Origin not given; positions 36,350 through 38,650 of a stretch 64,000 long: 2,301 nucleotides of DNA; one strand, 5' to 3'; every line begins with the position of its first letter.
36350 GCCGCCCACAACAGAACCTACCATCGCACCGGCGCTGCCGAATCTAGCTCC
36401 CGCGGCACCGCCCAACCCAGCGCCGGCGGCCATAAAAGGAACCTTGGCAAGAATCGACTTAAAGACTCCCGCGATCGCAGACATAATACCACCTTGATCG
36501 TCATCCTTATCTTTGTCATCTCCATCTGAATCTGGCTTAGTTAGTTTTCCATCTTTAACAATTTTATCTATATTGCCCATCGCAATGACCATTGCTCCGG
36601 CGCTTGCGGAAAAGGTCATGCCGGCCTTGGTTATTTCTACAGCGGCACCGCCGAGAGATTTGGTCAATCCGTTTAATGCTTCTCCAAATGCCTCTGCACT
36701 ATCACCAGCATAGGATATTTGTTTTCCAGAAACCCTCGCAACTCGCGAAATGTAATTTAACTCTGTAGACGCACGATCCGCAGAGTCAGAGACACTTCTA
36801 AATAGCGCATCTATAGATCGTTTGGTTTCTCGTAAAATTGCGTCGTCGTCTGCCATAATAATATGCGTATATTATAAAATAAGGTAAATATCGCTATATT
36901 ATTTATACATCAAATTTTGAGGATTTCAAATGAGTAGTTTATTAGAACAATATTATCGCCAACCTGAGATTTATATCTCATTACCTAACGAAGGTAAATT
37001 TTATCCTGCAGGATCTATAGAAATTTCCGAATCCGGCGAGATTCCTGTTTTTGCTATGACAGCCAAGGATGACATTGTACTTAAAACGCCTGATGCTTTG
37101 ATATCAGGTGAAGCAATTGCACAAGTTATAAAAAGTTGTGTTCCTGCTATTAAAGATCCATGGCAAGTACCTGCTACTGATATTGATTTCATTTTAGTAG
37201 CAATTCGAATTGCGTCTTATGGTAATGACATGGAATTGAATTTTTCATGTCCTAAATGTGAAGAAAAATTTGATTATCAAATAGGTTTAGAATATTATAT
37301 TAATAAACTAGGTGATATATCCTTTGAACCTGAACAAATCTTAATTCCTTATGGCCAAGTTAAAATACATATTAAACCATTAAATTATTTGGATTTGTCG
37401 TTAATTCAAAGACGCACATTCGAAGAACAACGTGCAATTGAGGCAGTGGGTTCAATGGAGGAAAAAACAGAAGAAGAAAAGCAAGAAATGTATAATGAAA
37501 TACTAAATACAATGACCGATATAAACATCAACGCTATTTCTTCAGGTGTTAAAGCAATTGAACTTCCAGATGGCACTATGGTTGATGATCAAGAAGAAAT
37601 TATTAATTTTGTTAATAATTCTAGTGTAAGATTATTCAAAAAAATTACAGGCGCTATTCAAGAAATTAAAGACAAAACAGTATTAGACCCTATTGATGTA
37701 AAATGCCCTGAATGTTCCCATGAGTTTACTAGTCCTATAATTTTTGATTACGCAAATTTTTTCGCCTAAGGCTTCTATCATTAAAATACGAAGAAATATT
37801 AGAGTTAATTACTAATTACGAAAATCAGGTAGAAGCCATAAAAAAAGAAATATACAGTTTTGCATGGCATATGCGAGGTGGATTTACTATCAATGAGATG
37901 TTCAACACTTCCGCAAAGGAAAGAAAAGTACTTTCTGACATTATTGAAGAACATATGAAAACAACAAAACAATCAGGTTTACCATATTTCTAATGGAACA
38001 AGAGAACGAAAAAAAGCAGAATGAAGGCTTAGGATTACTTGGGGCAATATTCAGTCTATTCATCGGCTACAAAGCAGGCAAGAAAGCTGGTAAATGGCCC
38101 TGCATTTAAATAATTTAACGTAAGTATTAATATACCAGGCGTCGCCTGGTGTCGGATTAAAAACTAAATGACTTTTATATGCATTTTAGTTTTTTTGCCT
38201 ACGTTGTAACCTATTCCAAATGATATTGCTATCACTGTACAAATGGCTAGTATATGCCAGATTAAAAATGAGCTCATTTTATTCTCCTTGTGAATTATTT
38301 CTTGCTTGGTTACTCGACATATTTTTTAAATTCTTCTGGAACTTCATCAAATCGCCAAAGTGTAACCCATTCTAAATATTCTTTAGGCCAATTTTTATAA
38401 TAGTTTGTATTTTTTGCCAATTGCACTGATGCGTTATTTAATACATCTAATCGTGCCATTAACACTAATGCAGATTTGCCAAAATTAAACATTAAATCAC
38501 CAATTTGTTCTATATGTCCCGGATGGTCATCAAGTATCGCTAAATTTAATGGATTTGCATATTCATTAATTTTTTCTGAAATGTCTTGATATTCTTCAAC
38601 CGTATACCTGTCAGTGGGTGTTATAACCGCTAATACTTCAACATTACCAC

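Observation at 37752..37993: Probable programmed -1 frameshift fusing gp26-like and gp51/gpT-like ORFs beside the tape measure gene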

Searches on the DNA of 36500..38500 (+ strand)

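Call 13: search_dna_similar(query=window:36500-38500:+, collection=phages, mode=distant, max_rows=30)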
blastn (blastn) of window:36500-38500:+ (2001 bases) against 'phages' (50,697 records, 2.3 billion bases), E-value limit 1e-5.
No match.

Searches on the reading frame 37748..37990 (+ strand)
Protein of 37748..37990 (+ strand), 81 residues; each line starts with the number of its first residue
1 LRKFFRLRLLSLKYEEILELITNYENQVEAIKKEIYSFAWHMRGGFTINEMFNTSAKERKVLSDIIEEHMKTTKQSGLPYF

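Call 11: search_protein_families(library=pfam, proteins=[window:37748-37990:+], max_evalue=0.1)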
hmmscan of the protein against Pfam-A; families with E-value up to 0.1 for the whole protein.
window:37748-37990:+ (81 aa): 1 family
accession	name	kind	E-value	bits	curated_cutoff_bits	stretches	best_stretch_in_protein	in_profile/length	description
PF18163.6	LD_cluster2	-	0.071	13.1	25.3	1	15-71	58-115/264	SLOG cluster2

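Call 12: search_protein_families(library=phrogs, proteins=[window:37748-37990:+], max_evalue=0.1)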
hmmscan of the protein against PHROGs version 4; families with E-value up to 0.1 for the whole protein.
window:37748-37990:+ (81 aa): 3 families
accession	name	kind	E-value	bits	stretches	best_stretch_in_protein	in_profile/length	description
phrog_21299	-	unknown function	0.045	15.1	0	15-38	21-44/74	-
phrog_5384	-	unknown function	0.077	14.3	0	4-30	82-108/117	-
phrog_253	-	DNA, RNA and nucleotide metabolism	0.083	13.7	0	13-39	46-72/169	Mu Gam-like end protection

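Call 48: search_protein_representatives(alignment_id=A1)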
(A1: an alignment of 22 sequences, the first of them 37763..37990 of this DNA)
Query: 22 sequences, 76 profile positions. Proteins with E-value up to 0.001 (for the whole library): 510; up to 1e-10: 200; up to 1e-30: 0. The best 150 are listed.
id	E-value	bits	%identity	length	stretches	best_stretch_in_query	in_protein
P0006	5.6e-29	116.2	-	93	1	1-76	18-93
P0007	2.1e-28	114.3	-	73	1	4-76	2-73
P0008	1.9e-27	111.2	-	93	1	1-76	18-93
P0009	2.6e-27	110.8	-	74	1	4-76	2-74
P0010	3.4e-27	110.4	-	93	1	1-76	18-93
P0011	4.7e-27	110.0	-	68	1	10-76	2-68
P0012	9.4e-27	109.0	-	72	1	5-76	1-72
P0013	1.0e-26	108.9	-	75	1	3-76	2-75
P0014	9.7e-26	105.8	-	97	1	3-73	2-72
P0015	1.8e-25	104.9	-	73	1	8-76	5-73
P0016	4.5e-25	103.6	-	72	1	5-76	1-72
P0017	7.0e-25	103.0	-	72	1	7-76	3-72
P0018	3.8e-24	100.7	-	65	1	13-76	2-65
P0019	6.1e-24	100.0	-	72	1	5-76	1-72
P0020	1.8e-23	98.5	-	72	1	6-76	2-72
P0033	2.5e-21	91.6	-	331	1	1-76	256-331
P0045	1.3e-20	89.3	-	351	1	1-75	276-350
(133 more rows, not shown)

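Call 50: find_encoding_contigs(protein=P0045, flank=6000, max_places=3)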
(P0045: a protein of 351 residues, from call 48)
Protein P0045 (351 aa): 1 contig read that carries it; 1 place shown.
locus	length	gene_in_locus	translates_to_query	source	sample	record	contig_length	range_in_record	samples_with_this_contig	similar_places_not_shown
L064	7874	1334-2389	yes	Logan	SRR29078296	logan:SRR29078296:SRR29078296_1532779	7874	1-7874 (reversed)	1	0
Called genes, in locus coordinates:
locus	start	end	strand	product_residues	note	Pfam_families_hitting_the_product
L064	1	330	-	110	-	?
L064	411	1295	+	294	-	PF12322:T4_baseplate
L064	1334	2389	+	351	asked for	PF12322:T4_baseplate (weak)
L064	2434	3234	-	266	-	-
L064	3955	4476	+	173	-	-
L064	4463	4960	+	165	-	-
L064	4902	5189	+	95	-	-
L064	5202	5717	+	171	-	PF24608:PDDEXK_15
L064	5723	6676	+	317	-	-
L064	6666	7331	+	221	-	-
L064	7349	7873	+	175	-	?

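Call 51: find_encoding_contigs(protein=P0033, flank=6000, max_places=3)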
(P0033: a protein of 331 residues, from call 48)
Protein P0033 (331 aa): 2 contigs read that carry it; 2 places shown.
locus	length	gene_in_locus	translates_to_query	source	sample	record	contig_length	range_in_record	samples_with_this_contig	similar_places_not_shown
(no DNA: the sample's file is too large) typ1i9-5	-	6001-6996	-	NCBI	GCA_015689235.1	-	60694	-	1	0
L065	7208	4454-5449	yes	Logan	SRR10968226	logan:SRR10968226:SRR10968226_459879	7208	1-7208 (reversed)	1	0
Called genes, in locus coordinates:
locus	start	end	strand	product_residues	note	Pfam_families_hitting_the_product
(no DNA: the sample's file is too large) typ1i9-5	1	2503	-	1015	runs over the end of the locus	PF07230:Portal_T4, PF14890:Intein_splicing, PF07230:Portal_T4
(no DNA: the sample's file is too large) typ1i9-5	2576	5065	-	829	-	-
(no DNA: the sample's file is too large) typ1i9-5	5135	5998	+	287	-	PF12322:T4_baseplate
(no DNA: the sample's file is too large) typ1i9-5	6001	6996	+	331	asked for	PF12322:T4_baseplate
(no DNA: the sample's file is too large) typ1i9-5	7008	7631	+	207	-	-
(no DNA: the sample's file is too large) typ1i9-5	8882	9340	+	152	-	PF19835:SegE_GIY-YIG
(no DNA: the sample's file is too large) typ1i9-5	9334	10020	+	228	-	-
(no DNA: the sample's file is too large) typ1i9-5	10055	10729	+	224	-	-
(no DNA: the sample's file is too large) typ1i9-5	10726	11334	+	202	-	-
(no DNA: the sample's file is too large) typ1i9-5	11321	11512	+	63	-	-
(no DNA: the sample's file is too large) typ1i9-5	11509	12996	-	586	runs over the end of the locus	-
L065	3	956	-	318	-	?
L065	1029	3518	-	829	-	-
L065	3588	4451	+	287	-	PF12322:T4_baseplate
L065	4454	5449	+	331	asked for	PF12322:T4_baseplate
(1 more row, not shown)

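Call 69: predict_structure(alignment_id=A2)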
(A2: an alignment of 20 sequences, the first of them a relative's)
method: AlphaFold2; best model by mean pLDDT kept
length: 346 residues; sequences in the alignment: 20
mean_pLDDT: 90.8   pTM: 0.85
mean pLDDT of the five models: 90.8, 90.5, 89.8, 89.6, 87.7
residues with pLDDT >= 90: 232; 70-90: 110; 50-70: 4; < 50: 0
segments of 3 or more residues with pLDDT < 50: none
pLDDT, mean of each block of 10 residues (from residue 1): 86 92 92 89 95 94 95 95 92 91 91 85 93 93 96 96 91 92 95 96 91 95 93 94 85 92 91 93 95 90 82 83 85 83 70
secondary structure, 60 per line:
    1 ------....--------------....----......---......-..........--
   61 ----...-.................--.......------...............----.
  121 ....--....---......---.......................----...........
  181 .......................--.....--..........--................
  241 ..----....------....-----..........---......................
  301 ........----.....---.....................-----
elements in order: E7-10 E25-28 H33-38 H42-47 H49-58 H70-85 E88-94 E101-107 H108-115 H120-124 E127-130 E134-139 H144-165 H170-195 E196-203 E206-210 H213-222 H225-242 E247-250 E257-260 H266-275 H279-308 H313-317 H321-341

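Call 72: fold_search(model_id=the predicted structure, library=pdb)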
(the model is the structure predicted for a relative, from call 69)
No match with E <= 0.001 here; weaker rows may still be real.
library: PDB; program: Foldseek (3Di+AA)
matches with E <= 10: 500; with E <= 0.001: 0
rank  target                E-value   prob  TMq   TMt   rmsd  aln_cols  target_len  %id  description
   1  9h2a_P                1.5e-01  0.06  0.07  0.09  25.8       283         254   10  AcMNPV complete basal cap (released 2025-06-04)
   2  8wrp_A                1.8e-01  0.10  0.13  0.09  25.9       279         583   12  Cryo-EM structure of Cas12-1 with 20 nt complementary heteroduplex (released 2025-04-16)
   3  7vkb_A                2.5e-01  0.08  0.12  0.15  23.1       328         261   12  Crystal structure of the a bacterial kinase complex (released 2022-06-29)
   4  9h2a_A                3.0e-01  0.05  0.08  0.10  24.6       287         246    9  AcMNPV complete basal cap (released 2025-06-04)
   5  2qkd                  3.5e-01  0.11  0.12  0.11  23.4       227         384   10  Crystal structure of tandem ZPR1 domains (released 2007-08-07)
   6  6ha7_A                3.5e-01  0.04  0.08  0.08  25.5       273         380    9  Crystal structure of the BiP NBD and MANF complex (released 2019-02-06)
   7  2v7z_A                3.7e-01  0.03  0.09  0.08  24.7       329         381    9  Crystal structure of the 70-kDa heat shock cognate protein from Rattus norvegicus in post-ATP hydrolysis state (released 2008-04-08)
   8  6ha7_B                4.1e-01  0.03  0.09  0.08  24.6       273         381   10  Crystal structure of the BiP NBD and MANF complex (released 2019-02-06)
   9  8eki_A                4.1e-01  0.11  0.12  0.18  16.9       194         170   16  CryoEM structure of the Dsl1 complex bound to SNAREs Sec20 and Use1 (released 2023-10-04)
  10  1jwy                  4.6e-01  0.02  0.08  0.04  23.5       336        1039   13  CRYSTAL STRUCTURE OF THE DYNAMIN A GTPASE DOMAIN COMPLEXED WITH GDP, DETERMINED AS MYOSIN FUSION (released 2001-11-07)
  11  3iuc_C                4.9e-01  0.03  0.08  0.08  25.0       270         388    9  Crystal structure of the human 70kDa heat shock protein 5 (BiP/GRP78) ATPase domain in complex with ADP (released 2009-09-22)
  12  9om8_B                4.9e-01  0.07  0.08  0.11  20.0       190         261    9  Crystal structure of PprA S-F filament from Deinococcus radiodurans (released 2025-05-28)
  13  3iuc_A                5.8e-01  0.03  0.09  0.08  24.8       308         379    9  Crystal structure of the human 70kDa heat shock protein 5 (BiP/GRP78) ATPase domain in complex with ADP (released 2009-09-22)
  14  5aqf_A                5.8e-01  0.02  0.08  0.08  24.9       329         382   12  Fragment-based screening of HSP70 sheds light on the functional role of ATP-binding site residues (released 2016-10-05)
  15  5aqw                  5.8e-01  0.02  0.08  0.09  25.9       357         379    9  Fragment-based screening of HSP70 sheds light on the functional role of ATP-binding site residues (released 2016-10-05)
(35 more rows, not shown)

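Call 78: fold_search(model_id=the predicted structure, library=viral)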
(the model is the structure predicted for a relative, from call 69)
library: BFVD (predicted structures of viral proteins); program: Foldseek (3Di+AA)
matches with E <= 10: 500; with E <= 0.001: 69
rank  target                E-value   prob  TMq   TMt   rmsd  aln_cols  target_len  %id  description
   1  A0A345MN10            1.4e-17  1.00  0.67  0.80   2.8       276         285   25  (no name in the UniProt tables at hand)
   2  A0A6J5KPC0            2.4e-17  1.00  0.67  0.80   3.4       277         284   20  Baseplate hub assembly protein, bacteriophage T4-like [uncultured Caudovirales phage]
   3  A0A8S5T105            1.3e-16  1.00  0.66  0.72   3.3       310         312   22  Baseplate protein [Myoviridae sp. ctWb16]
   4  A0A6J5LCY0            1.6e-10  1.00  0.50  0.69   5.7       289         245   16  Uncharacterized protein [uncultured Caudovirales phage]
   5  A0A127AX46            1.7e-10  1.00  0.52  0.71   5.8       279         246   17  Baseplate hub subunit [Bacillus phage SP-15]
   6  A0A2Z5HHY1            7.6e-10  1.00  0.43  0.72   3.7       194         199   21  (no name in the UniProt tables at hand)
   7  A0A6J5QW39            1.6e-09  1.00  0.46  0.58   6.9       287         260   14  Baseplate hub assembly protein, bacteriophage T4-like [uncultured Caudovirales phage]
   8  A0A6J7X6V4            1.9e-09  1.00  0.48  0.55   8.4       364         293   15  Uncharacterized protein [uncultured Caudovirales phage]
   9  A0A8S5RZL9            2.7e-09  1.00  0.48  0.39  11.2       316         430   14  Uncharacterized protein [Myoviridae sp. ctNQV2]
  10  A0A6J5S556            1.7e-08  1.00  0.41  0.51   7.7       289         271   14  Baseplate hub assembly protein, bacteriophage T4-like [uncultured Caudovirales phage]
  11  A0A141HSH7            1.9e-08  1.00  0.45  0.41   7.9       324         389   10  (no name in the UniProt tables at hand)
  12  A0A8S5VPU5            2.6e-08  1.00  0.46  0.61   6.0       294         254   14  (no name in the UniProt tables at hand)
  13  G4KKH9                3.4e-08  1.00  0.44  0.33   8.8       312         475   13  (no name in the UniProt tables at hand)
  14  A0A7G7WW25            3.8e-08  1.00  0.45  0.64   6.6       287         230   15  Baseplate hub subunit [Rhizobium phage AF3]
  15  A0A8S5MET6            3.8e-08  1.00  0.43  0.56   7.9       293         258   14  Uncharacterized protein [Siphoviridae sp. ctYh54]
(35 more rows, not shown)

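Call 99: search_protein_families(library=pfam, alignment_id=A1, max_evalue=0.1)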
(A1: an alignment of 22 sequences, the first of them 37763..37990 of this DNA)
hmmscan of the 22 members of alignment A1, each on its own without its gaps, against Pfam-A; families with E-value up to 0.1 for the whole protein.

A. member 1, window:37763-37990:+ (76 aa): 1 family
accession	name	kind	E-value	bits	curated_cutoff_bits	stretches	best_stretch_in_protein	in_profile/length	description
PF18163.6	LD_cluster2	-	0.059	13.4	25.3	1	10-66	58-115/264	SLOG cluster2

B. families by the number of members that match (of 22 scanned): 11 families
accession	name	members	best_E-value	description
PF21901.1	TMEM87A-B_GOLD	3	0.031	TMEM87A/B, GOLD domain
PF16789.10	YscO-like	2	0.0093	YscO-like protein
PF19481.4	DUF6017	2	0.08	Family of unknown function (DUF6017)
PF25212.1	HVO_A0114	1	0.024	HVO_A0114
PF14643.11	DUF4455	1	0.045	Domain of unknown function (DUF4455)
PF24699.1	DUF7663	1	0.048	Domain of unknown function (DUF7663)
PF15372.11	DUF4600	1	0.052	Domain of unknown function (DUF4600)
PF22036.2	MoaF_like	1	0.053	MoaF-like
PF01359.24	Transposase_1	1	0.054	Transposase (partial DDE domain)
PF18163.6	LD_cluster2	1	0.059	SLOG cluster2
PF24064.2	HTH_NPRL3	1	0.066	GATOR1 complex protein NPRL3, C-terminal HTH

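Call 100: search_protein_families(library=pfam, alignment_id=A2, max_evalue=0.01)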
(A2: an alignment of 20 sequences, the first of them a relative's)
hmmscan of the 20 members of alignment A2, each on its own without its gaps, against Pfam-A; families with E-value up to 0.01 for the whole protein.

A. member 1, P0029 (346 aa): 1 family
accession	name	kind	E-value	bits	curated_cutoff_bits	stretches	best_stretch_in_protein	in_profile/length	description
PF12322.14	T4_baseplate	-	1.8e-07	31.5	24.5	1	65-260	60-209/219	T4 bacteriophage base plate protein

B. families by the number of members that match (of 20 scanned): 7 families
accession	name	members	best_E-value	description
PF12322.14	T4_baseplate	20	2.8e-15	T4 bacteriophage base plate protein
PF13248.11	Zn_ribbon_3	1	0.00092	zinc-ribbon domain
PF14255.11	Cys_rich_CPXG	1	0.0018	Cysteine-rich CPXCG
PF25206.1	DUF7836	1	0.0021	Domain of unknown function (DUF7836)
PF05129.18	Zn_ribbon_Elf1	1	0.0022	Transcription elongation factor Elf1 like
PF14521.12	Aspzincin_M35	1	0.0033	Lysine-specific metallo-endopeptidase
PF17959.7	EF-hand_14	1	0.0065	EF-hand domain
